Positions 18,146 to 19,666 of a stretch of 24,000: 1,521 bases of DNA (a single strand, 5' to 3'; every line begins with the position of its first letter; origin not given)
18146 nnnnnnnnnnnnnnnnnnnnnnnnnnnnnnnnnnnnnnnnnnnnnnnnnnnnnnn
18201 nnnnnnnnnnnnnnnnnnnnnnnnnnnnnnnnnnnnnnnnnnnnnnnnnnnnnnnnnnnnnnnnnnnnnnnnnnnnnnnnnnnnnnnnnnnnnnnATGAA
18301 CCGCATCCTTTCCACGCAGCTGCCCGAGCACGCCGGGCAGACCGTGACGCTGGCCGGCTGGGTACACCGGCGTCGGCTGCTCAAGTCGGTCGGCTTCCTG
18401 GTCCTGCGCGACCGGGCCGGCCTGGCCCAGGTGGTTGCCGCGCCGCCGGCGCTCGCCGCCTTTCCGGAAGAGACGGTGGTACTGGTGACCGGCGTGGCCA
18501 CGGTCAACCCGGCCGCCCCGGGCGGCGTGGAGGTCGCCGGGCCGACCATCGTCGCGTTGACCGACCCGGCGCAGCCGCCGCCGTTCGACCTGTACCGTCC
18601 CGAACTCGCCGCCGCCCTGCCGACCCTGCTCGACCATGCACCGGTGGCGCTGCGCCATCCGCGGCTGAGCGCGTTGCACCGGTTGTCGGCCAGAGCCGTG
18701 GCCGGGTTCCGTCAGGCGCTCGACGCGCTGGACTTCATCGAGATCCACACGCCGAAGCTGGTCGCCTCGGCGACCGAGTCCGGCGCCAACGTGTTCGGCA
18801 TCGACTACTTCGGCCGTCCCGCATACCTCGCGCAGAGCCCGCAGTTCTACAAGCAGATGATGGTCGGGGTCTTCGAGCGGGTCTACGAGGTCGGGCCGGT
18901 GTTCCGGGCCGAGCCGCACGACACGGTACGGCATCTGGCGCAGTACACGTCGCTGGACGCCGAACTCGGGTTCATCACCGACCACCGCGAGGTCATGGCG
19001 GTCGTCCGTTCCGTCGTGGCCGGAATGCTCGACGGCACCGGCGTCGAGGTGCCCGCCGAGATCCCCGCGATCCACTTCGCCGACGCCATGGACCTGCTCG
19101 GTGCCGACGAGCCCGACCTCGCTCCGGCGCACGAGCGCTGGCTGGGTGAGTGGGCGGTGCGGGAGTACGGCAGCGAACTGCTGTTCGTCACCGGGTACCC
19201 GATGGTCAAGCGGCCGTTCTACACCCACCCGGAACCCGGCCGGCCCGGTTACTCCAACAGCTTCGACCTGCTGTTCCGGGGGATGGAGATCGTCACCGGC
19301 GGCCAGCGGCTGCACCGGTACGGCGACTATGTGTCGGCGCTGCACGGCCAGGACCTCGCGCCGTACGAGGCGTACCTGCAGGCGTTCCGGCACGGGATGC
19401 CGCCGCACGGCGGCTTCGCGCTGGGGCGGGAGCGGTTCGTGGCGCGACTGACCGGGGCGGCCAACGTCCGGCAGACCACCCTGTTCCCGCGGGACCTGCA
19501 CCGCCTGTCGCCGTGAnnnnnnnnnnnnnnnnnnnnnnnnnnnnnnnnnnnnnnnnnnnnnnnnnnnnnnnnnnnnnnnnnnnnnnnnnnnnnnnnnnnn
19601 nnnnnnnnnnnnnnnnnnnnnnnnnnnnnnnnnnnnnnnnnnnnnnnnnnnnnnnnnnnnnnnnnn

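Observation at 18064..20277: Opposite-strand two-gene insertion splits lipA from lipB: T-box(Asp)-controlled spare AspRS plus operator-controlled ClpC2-like decoy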

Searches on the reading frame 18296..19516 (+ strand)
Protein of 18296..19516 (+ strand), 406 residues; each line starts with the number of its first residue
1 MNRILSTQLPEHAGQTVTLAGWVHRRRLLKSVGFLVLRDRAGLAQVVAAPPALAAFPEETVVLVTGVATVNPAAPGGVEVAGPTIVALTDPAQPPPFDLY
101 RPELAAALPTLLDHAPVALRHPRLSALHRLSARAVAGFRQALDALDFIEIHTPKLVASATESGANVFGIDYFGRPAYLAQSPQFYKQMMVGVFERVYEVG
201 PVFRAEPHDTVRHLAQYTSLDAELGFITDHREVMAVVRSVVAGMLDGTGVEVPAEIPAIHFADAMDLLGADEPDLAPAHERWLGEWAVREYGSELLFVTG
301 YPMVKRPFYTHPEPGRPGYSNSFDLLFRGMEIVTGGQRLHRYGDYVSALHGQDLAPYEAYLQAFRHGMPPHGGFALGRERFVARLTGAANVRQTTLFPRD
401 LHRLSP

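Call 5: search_protein_families(library=pfam, proteins=[window:18296-19516:+])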
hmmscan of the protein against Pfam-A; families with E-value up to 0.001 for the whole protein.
window:18296-19516:+ (406 aa): 2 families
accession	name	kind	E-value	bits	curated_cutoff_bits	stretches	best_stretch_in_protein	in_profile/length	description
PF00152.25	tRNA-synt_2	-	6e-70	236.2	25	1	112-400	6-307/308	tRNA synthetases class II (D, K and N)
PF01336.31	tRNA_anti-codon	-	3.7e-09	36.8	27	1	17-82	1-69/75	OB-fold nucleic acid binding domain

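Call 8: search_protein_families(library=ncbifam, proteins=[window:18296-19516:+], max_evalue=0.01)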
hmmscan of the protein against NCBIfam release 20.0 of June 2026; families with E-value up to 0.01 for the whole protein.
window:18296-19516:+ (406 aa): 17 families
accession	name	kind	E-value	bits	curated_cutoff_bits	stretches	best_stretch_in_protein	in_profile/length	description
NF003483.0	PRK05159.1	equivalog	4.4e-146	487.2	353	1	2-406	4-438/438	aspartate--tRNA(Asn) ligase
TIGR00458.1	aspS_nondisc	equivalog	3.3e-95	319.6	368.4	1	10-406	8-428/428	aspartate--tRNA(Asn) ligase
NF003037.0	PRK03932.1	equivalog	9.4e-54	183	414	2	9-246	11-260/451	asparagine--tRNA ligase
NF001750.0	PRK00476.1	equivalog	8.1e-53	179.6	443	2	11-275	15-293/590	aspartate--tRNA ligase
TIGR00457.1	asnS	equivalog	7.5e-51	173.4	342.6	2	10-242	12-258/455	asparagine--tRNA ligase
TIGR00459.1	aspS_bact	equivalog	7.5e-47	159.9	373.85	2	11-276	13-289/586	aspartate--tRNA ligase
NF009460.0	PRK12820.1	equivalog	4.6e-30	104.4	1379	3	119-275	164-321/723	bifunctional aspartyl-tRNA synthetase/aspartyl/glutamyl-tRNA amidotransferase subunit C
NF005052.0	PRK06462.1-1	equivalog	5.7e-30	104.6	368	1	119-399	40-345/353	asparagine synthetase A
NF001756.1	PRK00484.1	subfamily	4.1e-23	81.8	468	2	132-244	173-286/488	lysine--tRNA ligase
TIGR00499.1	lysS_bact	equivalog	7.3e-19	67.8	427.6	2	132-243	176-288/496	lysine--tRNA ligase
NF005054.0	PRK06462.1-4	equivalog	7.8e-19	67.9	309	1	157-399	61-310/318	asparagine synthetase A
NF002821.0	PRK02983.1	equivalog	3e-18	65.3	742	2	129-241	779-892/1102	bifunctional lysylphosphatidylglycerol synthetase/lysine--tRNA ligase LysX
NF009101.0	PRK12445.1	subfamily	1.6e-11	43.5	1026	1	130-240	186-297/505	lysine--tRNA ligase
TIGR00462.1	genX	equivalog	1.7e-11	44.1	286.9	2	132-246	5-124/304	EF-P lysine aminoacylase EpmA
NF005055.0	PRK06462.1-5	equivalog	4.1e-10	39.3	389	1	286-402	221-336/341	asparagine synthetase A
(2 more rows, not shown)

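Call 11: find_homologous_proteins(query=window:18296-19516:+, max_evalue=1e-20)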
Query window:18296-19516:+ (406 aa): 8000 proteins with E <= 1e-20 among 8000 candidates; the best 120 are listed.
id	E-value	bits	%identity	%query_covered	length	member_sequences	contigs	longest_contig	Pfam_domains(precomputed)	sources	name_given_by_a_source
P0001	2.1e-266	902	99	100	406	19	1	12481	PF01336.32,PF00152.26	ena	-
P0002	4.4e-242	821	90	100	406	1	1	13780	PF01336.32,PF00152.26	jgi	jgi:nondiscriminating aspartyl-tRNA synthetase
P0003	1.2e-232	790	87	100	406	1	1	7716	PF01336.32,PF00152.26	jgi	jgi:nondiscriminating aspartyl-tRNA synthetase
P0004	7.7e-232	788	86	100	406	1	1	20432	PF01336.32,PF00152.26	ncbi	-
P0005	1.3e-230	784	86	100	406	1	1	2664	PF01336.32,PF00152.26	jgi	jgi:nondiscriminating aspartyl-tRNA synthetase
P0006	1.2e-222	757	83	100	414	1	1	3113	PF01336.32,PF00152.26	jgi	jgi:nondiscriminating aspartyl-tRNA synthetase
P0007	8.2e-222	755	83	100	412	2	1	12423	PF01336.32,PF00152.26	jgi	jgi:nondiscriminating aspartyl-tRNA synthetase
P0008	1.4e-215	734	81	100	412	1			PF01336.32,PF00152.26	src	-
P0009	2.0e-215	734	79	100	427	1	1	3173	PF01336.32,PF00152.26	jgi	jgi:nondiscriminating aspartyl-tRNA synthetase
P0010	1.2e-213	728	78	100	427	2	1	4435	PF01336.32,PF00152.26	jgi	-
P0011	3.1e-213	726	80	100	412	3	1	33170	PF01336.32,PF00152.26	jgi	jgi:nondiscriminating aspartyl-tRNA synthetase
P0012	1.7e-208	711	78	100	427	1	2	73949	PF01336.32,PF00152.26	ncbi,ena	-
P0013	4.2e-208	710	78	100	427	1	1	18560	PF01336.32,PF00152.26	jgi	-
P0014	8.2e-208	709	78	100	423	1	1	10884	PF01336.32,PF00152.26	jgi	jgi:nondiscriminating aspartyl-tRNA synthetase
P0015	1.8e-207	707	78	100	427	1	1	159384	PF01336.32,PF00152.26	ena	-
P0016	4.3e-207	706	78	100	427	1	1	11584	PF01336.32,PF00152.26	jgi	-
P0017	1.1e-206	705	79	100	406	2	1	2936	PF01336.32,PF00152.26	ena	-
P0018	1.1e-206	705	78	100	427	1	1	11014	PF01336.32,PF00152.26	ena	-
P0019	1.6e-206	704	77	100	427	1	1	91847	PF01336.32,PF00152.26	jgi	-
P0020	2.6e-206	704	78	100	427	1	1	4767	PF01336.32,PF00152.26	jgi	-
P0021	6.8e-206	702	77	100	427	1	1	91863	PF01336.32,PF00152.26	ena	-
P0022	6.9e-206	702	77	100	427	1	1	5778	PF01336.32,PF00152.26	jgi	-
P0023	6.9e-206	702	77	98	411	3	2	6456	PF01336.32,PF00152.26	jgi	jgi:nondiscriminating aspartyl-tRNA synthetase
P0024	1.4e-205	701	78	100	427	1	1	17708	PF01336.32,PF00152.26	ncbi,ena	-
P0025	1.8e-205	701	77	100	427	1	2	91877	PF01336.32,PF00152.26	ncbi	-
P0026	8.4e-205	699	78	100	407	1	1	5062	PF01336.32,PF00152.26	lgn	-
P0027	3.1e-202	690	74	100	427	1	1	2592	PF01336.32,PF00152.26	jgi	jgi:nondiscriminating aspartyl-tRNA synthetase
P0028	2.0e-199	681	75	100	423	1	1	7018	PF01336.32,PF00152.26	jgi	-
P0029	1.5e-197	675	73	100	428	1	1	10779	PF01336.32,PF00152.26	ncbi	-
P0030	3.4e-197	674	73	100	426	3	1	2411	PF01336.32,PF00152.26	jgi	-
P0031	4.2e-197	673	75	100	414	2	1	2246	PF01336.32,PF00152.26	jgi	jgi:nondiscriminating aspartyl-tRNA synthetase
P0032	6.8e-196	669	73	100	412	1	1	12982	PF01336.32,PF00152.26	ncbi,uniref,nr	ncbi:aspartate--tRNA(Asn) ligase [Nonomuraea rhizosphaerae]|uniref:aspartate--tRNA(Asn) ligase n=1 T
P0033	5.6e-195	666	75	100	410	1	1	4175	PF01336.32,PF00152.26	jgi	jgi:nondiscriminating aspartyl-tRNA synthetase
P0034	9.9e-195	666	73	100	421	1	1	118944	PF01336.32,PF00152.26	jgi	jgi:nondiscriminating aspartyl-tRNA synthetase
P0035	1.6e-194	665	73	100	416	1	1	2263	PF01336.32,PF00152.26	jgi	jgi:nondiscriminating aspartyl-tRNA synthetase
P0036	1.8e-194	665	72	99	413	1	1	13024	PF01336.32,PF00152.26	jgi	jgi:nondiscriminating aspartyl-tRNA synthetase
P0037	4.4e-194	663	74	100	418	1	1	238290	PF01336.32,PF00152.26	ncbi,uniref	ncbi:aspartate--tRNA(Asn) ligase [Nonomuraea sp. NPDC001636]|uniref:aspartate--tRNA(Asn) ligase n=1 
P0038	6.7e-194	663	75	100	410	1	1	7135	PF01336.32,PF00152.26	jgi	jgi:nondiscriminating aspartyl-tRNA synthetase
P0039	8.5e-194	662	71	100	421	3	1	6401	PF01336.32,PF00152.26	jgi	jgi:nondiscriminating aspartyl-tRNA synthetase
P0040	2.6e-193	661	74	100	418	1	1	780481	PF01336.32,PF00152.26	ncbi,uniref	ncbi:aspartate--tRNA(Asn) ligase [Nonomuraea sp. NPDC052265]|uniref:aspartate--tRNA(Asn) ligase n=1 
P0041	2.8e-193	661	74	100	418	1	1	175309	PF01336.32,PF00152.26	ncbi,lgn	ncbi:aspartate--tRNA(Asn) ligase [Nonomuraea sp. NPDC004702]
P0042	3.8e-193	660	74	100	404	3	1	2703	PF01336.32,PF00152.26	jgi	-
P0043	4.0e-193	660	74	100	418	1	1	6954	PF01336.32,PF00152.26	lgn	-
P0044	5.4e-193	660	74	100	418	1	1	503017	PF01336.32,PF00152.26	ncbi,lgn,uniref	ncbi:aspartate--tRNA(Asn) ligase [Nonomuraea sp. NPDC005692]|uniref:aspartate--tRNA(Asn) ligase n=1 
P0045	5.8e-193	660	73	100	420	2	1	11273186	PF01336.32,PF00152.26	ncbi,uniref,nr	ncbi:aspartate--tRNA(Asn) ligase [Nonomuraea phyllanthi]|uniref:aspartate--tRNA(Asn) ligase n=1 Tax=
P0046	6.3e-193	660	74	100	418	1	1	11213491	PF01336.32,PF00152.26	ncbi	ncbi:aspartate--tRNA(Asn) ligase [Actinomadura sp. ATCC 39365]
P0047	1.3e-192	658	74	100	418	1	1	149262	PF01336.32,PF00152.26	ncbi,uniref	ncbi:aspartate--tRNA(Asn) ligase [Nonomuraea sp. NPDC049637]|uniref:aspartate--tRNA(Asn) ligase n=1 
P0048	2.0e-192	658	73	100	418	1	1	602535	PF01336.32,PF00152.26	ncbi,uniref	ncbi:aspartate--tRNA(Asn) ligase [Nonomuraea sp. NPDC049655]|uniref:aspartate--tRNA(Asn) ligase n=1 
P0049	2.1e-192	658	70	100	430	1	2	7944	PF01336.32,PF00152.26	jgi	jgi:nondiscriminating aspartyl-tRNA synthetase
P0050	3.4e-192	657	73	100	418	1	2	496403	PF01336.32,PF00152.26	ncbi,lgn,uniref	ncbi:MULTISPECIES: aspartate--tRNA(Asn) ligase [unclassified Nonomuraea]|uniref:aspartate--tRNA(Asn)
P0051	3.5e-192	657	73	100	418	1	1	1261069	PF01336.32,PF00152.26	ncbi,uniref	ncbi:aspartate--tRNA(Asn) ligase [Nonomuraea sp. NPDC001831]|uniref:aspartate--tRNA(Asn) ligase n=1 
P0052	4.4e-192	657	73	100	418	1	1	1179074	PF01336.32,PF00152.26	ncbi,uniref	ncbi:aspartate--tRNA(Asn) ligase [Nonomuraea sp. NPDC003560]|uniref:aspartate--tRNA(Asn) ligase n=1 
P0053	1.4e-191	655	73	100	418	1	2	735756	PF01336.32,PF00152.26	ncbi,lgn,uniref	ncbi:aspartate--tRNA(Asn) ligase [Nonomuraea sp. NPDC001023]|uniref:aspartate--tRNA(Asn) ligase n=1 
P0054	1.7e-191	655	73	100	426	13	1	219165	PF01336.32,PF00152.26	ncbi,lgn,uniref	ncbi:aspartate--tRNA(Asn) ligase [Nonomuraea sp. NPDC049158]|uniref:aspartate--tRNA(Asn) ligase n=1 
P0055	2.0e-191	655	72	100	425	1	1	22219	PF01336.32,PF00152.26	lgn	-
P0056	2.2e-191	654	73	100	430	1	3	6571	PF01336.32,PF00152.26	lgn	-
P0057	2.3e-191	654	73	100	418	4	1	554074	PF01336.32,PF00152.26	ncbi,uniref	ncbi:aspartate--tRNA(Asn) ligase [Nonomuraea sp. NPDC049758]|uniref:aspartate--tRNA(Asn) ligase n=1 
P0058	2.9e-191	654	71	100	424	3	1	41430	PF01336.32,PF00152.26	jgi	jgi:nondiscriminating aspartyl-tRNA synthetase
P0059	3.5e-191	654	73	100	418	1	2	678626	PF01336.32,PF00152.26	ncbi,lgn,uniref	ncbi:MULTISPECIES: aspartate--tRNA(Asn) ligase [unclassified Nonomuraea]|uniref:aspartate--tRNA(Asn)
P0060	3.8e-191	654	73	100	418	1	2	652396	PF01336.32,PF00152.26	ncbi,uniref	ncbi:aspartate--tRNA(Asn) ligase [Nonomuraea sp. NPDC049607]|uniref:aspartate--tRNA(Asn) ligase n=1 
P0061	4.1e-191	654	72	100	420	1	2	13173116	PF01336.32,PF00152.26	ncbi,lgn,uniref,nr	ncbi:aspartate--tRNA(Asn) ligase [Nonomuraea jabiensis]|uniref:Aspartate--tRNA(Asp/Asn) ligase n=1 T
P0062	4.3e-191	654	72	100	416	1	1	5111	PF01336.32,PF00152.26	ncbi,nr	ncbi:aspartate--tRNA(Asn) ligase [Nonomuraea sp. NN258]|nr:aspartate--tRNA(Asn) ligase [Nonomuraea a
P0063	4.4e-191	653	72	100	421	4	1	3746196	PF01336.32,PF00152.26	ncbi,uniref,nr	uniref:aspartate--tRNA(Asn) ligase n=1 Tax=Nonomuraea pusilla TaxID=46177 RepID=UPI000AE6C423|nr:asp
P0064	7.5e-191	653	72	100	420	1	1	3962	PF01336.32,PF00152.26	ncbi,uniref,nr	ncbi:aspartate--tRNA(Asn) ligase [Nonomuraea sp. K274]|uniref:Aspartate--tRNA(Asp/Asn) ligase n=1 Ta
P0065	8.1e-191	653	72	100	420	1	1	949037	PF01336.32,PF00152.26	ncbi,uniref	ncbi:aspartate--tRNA(Asn) ligase [Nonomuraea sp. NPDC050153]|uniref:aspartate--tRNA(Asn) ligase n=1 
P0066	8.3e-191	653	72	100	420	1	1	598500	PF01336.32,PF00152.26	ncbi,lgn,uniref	ncbi:aspartate--tRNA(Asn) ligase [Nonomuraea sp. NPDC005650]|uniref:aspartate--tRNA(Asn) ligase n=1 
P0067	1.0e-190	652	72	100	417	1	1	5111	PF01336.32,PF00152.26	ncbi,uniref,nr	ncbi:aspartate--tRNA(Asn) ligase [Nonomuraea antri]|uniref:aspartate--tRNA(Asn) ligase n=1 Tax=Nonom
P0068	1.5e-190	652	72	100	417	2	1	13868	PF01336.32,PF00152.26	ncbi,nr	ncbi:MAG: aspartate--tRNA(Asn) ligase [Nonomuraea sp.]|nr:aspartate--tRNA(Asn) ligase [Nonomuraea sp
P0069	1.6e-190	652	73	100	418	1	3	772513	PF01336.32,PF00152.26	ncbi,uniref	ncbi:aspartate--tRNA(Asn) ligase [Nonomuraea sp. NPDC049684]|uniref:aspartate--tRNA(Asn) ligase n=1 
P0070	1.6e-190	652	69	100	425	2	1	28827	PF01336.32,PF00152.26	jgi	jgi:nondiscriminating aspartyl-tRNA synthetase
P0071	2.6e-190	651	71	100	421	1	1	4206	PF01336.32,PF00152.26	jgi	jgi:nondiscriminating aspartyl-tRNA synthetase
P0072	3.1e-190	651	72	100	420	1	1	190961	PF01336.32,PF00152.26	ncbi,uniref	ncbi:aspartate--tRNA(Asn) ligase [Nonomuraea angiospora]|uniref:aspartate--tRNA(Asn) ligase n=1 Tax=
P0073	3.9e-190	650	72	100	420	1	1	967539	PF01336.32,PF00152.26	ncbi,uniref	ncbi:aspartate--tRNA(Asn) ligase [Nonomuraea angiospora]|uniref:aspartate--tRNA(Asn) ligase n=1 Tax=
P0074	4.0e-190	650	72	100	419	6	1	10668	PF01336.32,PF00152.26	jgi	-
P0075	5.0e-190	650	71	100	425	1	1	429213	PF01336.32,PF00152.26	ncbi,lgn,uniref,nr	ncbi:aspartate--tRNA(Asn) ligase [Actinacidiphila paucisporea]|uniref:Aspartate--tRNA(Asp/Asn) ligas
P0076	5.3e-190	650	72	100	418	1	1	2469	PF01336.32,PF00152.26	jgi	jgi:nondiscriminating aspartyl-tRNA synthetase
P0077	6.8e-190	650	71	100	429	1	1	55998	PF01336.32,PF00152.26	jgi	jgi:nondiscriminating aspartyl-tRNA synthetase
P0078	7.2e-190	649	71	100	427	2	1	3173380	PF01336.32,PF00152.26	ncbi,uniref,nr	ncbi:aspartate--tRNA(Asn) ligase [Actinomadura sp. ATCC 31491]|uniref:Aspartate--tRNA(Asp/Asn) ligas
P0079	7.7e-190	649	71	100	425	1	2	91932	PF01336.32,PF00152.26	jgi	jgi:nondiscriminating aspartyl-tRNA synthetase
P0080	8.2e-190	649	70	100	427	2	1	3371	PF01336.32,PF00152.26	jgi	jgi:nondiscriminating aspartyl-tRNA synthetase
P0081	1.3e-189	649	73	100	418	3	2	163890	PF01336.32,PF00152.26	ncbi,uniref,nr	ncbi:aspartate--tRNA(Asn) ligase [Nonomuraea spiralis]|uniref:Aspartate--tRNA(Asp/Asn) ligase n=1 Ta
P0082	1.3e-189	649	72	100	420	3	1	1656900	PF01336.32,PF00152.26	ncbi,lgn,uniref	ncbi:aspartate--tRNA(Asn) ligase [Nonomuraea jabiensis]|uniref:aspartate--tRNA(Asn) ligase n=1 Tax=N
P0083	1.7e-189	648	72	100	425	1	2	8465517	PF01336.32,PF00152.26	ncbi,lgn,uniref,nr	ncbi:aspartate--tRNA(Asn) ligase [Streptomyces sp. NBC_01477]|uniref:aspartate--tRNA(Asn) ligase n=1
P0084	1.9e-189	648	71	100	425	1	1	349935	PF01336.32,PF00152.26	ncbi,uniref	ncbi:aspartate--tRNA(Asn) ligase [Nonomuraea rosea]|uniref:Aspartate--tRNA(Asp/Asn) ligase n=1 Tax=N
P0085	2.2e-189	648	71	100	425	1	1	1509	PF01336.32,PF00152.26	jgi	jgi:nondiscriminating aspartyl-tRNA synthetase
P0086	2.5e-189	648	72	100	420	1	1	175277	PF01336.32,PF00152.26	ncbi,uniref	ncbi:aspartate--tRNA(Asn) ligase [Nonomuraea sp. JJY05]|uniref:aspartate--tRNA(Asn) ligase n=1 Tax=N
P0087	3.6e-189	647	68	100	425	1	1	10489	PF01336.32,PF00152.26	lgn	-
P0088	4.0e-189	647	71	100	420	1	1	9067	PF01336.32,PF00152.26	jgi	jgi:nondiscriminating aspartyl-tRNA synthetase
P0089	5.1e-189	647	72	100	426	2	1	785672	PF01336.32,PF00152.26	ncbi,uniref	ncbi:aspartate--tRNA(Asn) ligase [Nonomuraea sp. NPDC048901]|uniref:aspartate--tRNA(Asn) ligase n=1 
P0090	5.1e-189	647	71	100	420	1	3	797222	PF01336.32,PF00152.26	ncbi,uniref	ncbi:aspartate--tRNA(Asn) ligase [Nonomuraea sp. NPDC003707]|uniref:aspartate--tRNA(Asn) ligase n=1 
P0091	5.4e-189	647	71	100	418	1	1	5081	PF01336.32,PF00152.26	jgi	jgi:nondiscriminating aspartyl-tRNA synthetase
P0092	5.4e-189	647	71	100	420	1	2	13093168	PF01336.32,PF00152.26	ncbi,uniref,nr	ncbi:aspartate--tRNA(Asn) ligase [Nonomuraea angiospora]|uniref:Aspartate--tRNA(Asp/Asn) ligase n=1 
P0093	5.6e-189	647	71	100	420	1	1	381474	PF01336.32,PF00152.26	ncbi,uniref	ncbi:aspartate--tRNA(Asn) ligase [Nonomuraea sp. NPDC052116]|uniref:aspartate--tRNA(Asn) ligase n=1 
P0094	6.5e-189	646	71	100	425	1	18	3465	PF01336.32,PF00152.26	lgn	-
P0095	6.6e-189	646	72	100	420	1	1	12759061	PF01336.32,PF00152.26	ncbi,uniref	ncbi:aspartate--tRNA(Asn) ligase [Nonomuraea sp. CA-141351]|uniref:aspartate--tRNA(Asn) ligase n=1 T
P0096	8.0e-189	646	71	100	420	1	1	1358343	PF01336.32,PF00152.26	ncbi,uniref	ncbi:aspartate--tRNA(Asn) ligase [Nonomuraea angiospora]|uniref:aspartate--tRNA(Asn) ligase n=1 Tax=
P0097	1.0e-188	646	71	100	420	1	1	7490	PF01336.32,PF00152.26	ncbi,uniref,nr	ncbi:aspartate--tRNA(Asn) ligase [Nonomuraea angiospora]|uniref:aspartate--tRNA(Asn) ligase n=1 Tax=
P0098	1.1e-188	646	71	100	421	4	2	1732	PF01336.32,PF00152.26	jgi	jgi:nondiscriminating aspartyl-tRNA synthetase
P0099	1.1e-188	646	71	100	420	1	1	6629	PF01336.32,PF00152.26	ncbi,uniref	ncbi:aspartate--tRNA(Asn) ligase [Nonomuraea sp. NPDC049784]|uniref:aspartate--tRNA(Asn) ligase n=1 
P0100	1.1e-188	646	70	100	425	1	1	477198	PF01336.32,PF00152.26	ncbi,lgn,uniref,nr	ncbi:aspartate--tRNA(Asn) ligase [Streptomyces sp. PTM05]|uniref:Aspartate--tRNA(Asp/Asn) ligase n=1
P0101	1.2e-188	645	71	100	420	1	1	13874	PF01336.32,PF00152.26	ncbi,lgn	ncbi:aspartate--tRNA(Asn) ligase [Nonomuraea sp. NPDC003201]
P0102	1.9e-188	645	71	100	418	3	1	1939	PF01336.32,PF00152.26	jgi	jgi:nondiscriminating aspartyl-tRNA synthetase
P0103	2.0e-188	645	71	100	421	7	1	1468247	PF01336.32,PF00152.26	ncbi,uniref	ncbi:aspartate--tRNA(Asn) ligase [Nonomuraea sp. NPDC049714]|uniref:aspartate--tRNA(Asn) ligase n=1 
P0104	2.0e-188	645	73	100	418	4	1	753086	PF01336.32,PF00152.26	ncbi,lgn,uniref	ncbi:aspartate--tRNA(Asn) ligase [Nonomuraea sp. NPDC049141]|uniref:aspartate--tRNA(Asn) ligase n=1 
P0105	2.3e-188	645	71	100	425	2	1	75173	PF01336.32,PF00152.26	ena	-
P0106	2.4e-188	644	71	100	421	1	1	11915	PF01336.32,PF00152.26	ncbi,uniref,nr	ncbi:aspartate--tRNA(Asn) ligase [Nonomuraea terrae]|uniref:Aspartate--tRNA(Asp/Asn) ligase n=1 Tax=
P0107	2.4e-188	644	71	100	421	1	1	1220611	PF01336.32,PF00152.26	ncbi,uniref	ncbi:aspartate--tRNA(Asn) ligase [Nonomuraea terrae]|uniref:aspartate--tRNA(Asn) ligase n=1 Tax=Nono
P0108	2.4e-188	644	71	100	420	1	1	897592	PF01336.32,PF00152.26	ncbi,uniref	ncbi:aspartate--tRNA(Asn) ligase [Nonomuraea sp. NPDC003709]|uniref:aspartate--tRNA(Asn) ligase n=1 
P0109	2.8e-188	644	71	100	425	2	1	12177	PF01336.32,PF00152.26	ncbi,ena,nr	ncbi:MAG: aspartate--tRNA(Asn) ligase [Streptomycetaceae bacterium]|nr:aspartate--tRNA(Asn) ligase [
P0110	2.9e-188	644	72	100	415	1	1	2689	PF01336.32,PF00152.26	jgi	jgi:nondiscriminating aspartyl-tRNA synthetase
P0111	3.2e-188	644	72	100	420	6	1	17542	PF01336.32,PF00152.26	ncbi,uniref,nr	ncbi:aspartate--tRNA(Asn) ligase [Nonomuraea turkmeniaca]|uniref:Aspartate--tRNA(Asp/Asn) ligase n=1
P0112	3.4e-188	644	71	100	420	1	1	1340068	PF01336.32,PF00152.26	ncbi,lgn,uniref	ncbi:aspartate--tRNA(Asn) ligase [Nonomuraea sp. NPDC049625]|uniref:aspartate--tRNA(Asn) ligase n=1 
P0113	3.6e-188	644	71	100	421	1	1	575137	PF01336.32,PF00152.26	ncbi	ncbi:aspartate--tRNA(Asn) ligase [Nonomuraea sp. NPDC002799]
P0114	3.7e-188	644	71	100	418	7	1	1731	PF01336.32,PF00152.26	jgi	jgi:nondiscriminating aspartyl-tRNA synthetase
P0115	3.9e-188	644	71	100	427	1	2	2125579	PF01336.32,PF00152.26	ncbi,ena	-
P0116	3.9e-188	644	71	99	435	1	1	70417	PF01336.32,PF00152.26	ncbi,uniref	ncbi:aspartate--tRNA(Asn) ligase [Kitasatospora sp. NPDC097605]|uniref:aspartate--tRNA(Asn) ligase n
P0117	4.5e-188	644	71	100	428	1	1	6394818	PF01336.32,PF00152.26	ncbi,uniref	ncbi:aspartate--tRNA(Asn) ligase [Micromonospora sp. KLBMP9576]|uniref:aspartate--tRNA(Asn) ligase n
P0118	6.0e-188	643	71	100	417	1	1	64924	PF01336.32,PF00152.26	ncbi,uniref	ncbi:aspartate--tRNA(Asn) ligase [Nonomuraea sp. NPDC059194]|uniref:aspartate--tRNA(Asn) ligase n=1 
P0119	6.1e-188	643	71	100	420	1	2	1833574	PF01336.32,PF00152.26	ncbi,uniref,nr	ncbi:aspartate--tRNA(Asn) ligase [Nonomuraea zeae]|uniref:Aspartate--tRNA(Asp/Asn) ligase n=1 Tax=No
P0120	6.2e-188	643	70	100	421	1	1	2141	PF01336.32,PF00152.26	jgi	jgi:nondiscriminating aspartyl-tRNA synthetase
